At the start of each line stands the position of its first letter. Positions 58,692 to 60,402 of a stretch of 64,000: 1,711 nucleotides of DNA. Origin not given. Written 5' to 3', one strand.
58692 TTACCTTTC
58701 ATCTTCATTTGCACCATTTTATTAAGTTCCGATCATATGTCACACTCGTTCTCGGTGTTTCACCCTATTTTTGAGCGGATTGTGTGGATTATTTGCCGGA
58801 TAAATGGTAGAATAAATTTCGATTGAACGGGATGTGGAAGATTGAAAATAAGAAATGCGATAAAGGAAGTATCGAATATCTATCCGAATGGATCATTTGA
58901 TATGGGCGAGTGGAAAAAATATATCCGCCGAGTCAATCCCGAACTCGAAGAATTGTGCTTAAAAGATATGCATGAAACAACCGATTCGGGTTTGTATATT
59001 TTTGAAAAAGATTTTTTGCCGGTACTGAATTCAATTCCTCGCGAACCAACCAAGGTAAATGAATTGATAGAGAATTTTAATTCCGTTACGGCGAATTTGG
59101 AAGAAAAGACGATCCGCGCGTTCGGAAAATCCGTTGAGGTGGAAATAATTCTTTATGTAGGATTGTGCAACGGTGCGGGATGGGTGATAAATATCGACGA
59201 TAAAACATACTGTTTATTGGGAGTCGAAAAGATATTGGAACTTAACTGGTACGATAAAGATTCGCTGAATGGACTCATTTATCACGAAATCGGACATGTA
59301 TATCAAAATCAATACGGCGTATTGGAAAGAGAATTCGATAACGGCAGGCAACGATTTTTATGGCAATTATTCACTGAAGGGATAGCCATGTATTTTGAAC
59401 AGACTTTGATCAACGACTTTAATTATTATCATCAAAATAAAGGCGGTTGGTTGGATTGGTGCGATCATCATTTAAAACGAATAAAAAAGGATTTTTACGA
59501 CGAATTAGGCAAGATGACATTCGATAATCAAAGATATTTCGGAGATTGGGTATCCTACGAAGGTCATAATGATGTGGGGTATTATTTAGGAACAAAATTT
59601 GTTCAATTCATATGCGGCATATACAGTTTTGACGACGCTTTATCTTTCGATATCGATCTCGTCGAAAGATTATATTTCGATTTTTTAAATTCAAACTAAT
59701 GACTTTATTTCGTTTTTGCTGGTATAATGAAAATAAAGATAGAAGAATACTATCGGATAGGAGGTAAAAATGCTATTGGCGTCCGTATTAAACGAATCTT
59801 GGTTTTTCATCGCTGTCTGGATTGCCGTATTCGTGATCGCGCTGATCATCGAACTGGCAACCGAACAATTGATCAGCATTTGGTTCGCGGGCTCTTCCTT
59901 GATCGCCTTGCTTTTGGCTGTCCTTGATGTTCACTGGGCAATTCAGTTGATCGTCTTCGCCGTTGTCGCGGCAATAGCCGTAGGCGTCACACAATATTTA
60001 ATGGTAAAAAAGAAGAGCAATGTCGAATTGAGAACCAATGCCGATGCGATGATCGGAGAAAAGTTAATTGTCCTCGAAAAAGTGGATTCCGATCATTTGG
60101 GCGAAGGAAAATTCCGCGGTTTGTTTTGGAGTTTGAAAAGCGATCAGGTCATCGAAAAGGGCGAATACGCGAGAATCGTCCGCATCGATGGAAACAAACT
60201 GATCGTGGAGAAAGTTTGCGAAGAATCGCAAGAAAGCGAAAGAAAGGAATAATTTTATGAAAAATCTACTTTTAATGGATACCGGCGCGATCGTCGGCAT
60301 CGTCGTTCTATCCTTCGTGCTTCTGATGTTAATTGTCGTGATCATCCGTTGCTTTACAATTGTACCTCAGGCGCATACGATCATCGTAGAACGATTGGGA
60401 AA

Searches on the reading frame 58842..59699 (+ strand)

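Call 7: search_protein_families(library=pfam, proteins=[window:58842-59699:+], max_evalue=0.001)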
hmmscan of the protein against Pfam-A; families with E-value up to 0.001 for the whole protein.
window:58842-59699:+ (285 aa): 1 family
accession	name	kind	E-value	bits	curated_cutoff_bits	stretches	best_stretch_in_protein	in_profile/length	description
PF18958.6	DUF5700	-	0.00063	19.7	25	0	137-218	125-214/283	Putative zinc dependent peptidase (DUF5700)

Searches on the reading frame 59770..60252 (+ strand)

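Call 7: search_protein_families(library=pfam, proteins=[window:59770-60252:+], max_evalue=0.001)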
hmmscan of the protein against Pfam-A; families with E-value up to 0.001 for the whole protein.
window:59770-60252:+ (160 aa): 1 family
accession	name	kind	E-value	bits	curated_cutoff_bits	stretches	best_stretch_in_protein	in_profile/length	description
PF01957.25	NfeD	-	4e-13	49.8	29.1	1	91-148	1-57/57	NfeD-like C-terminal, partner-binding domain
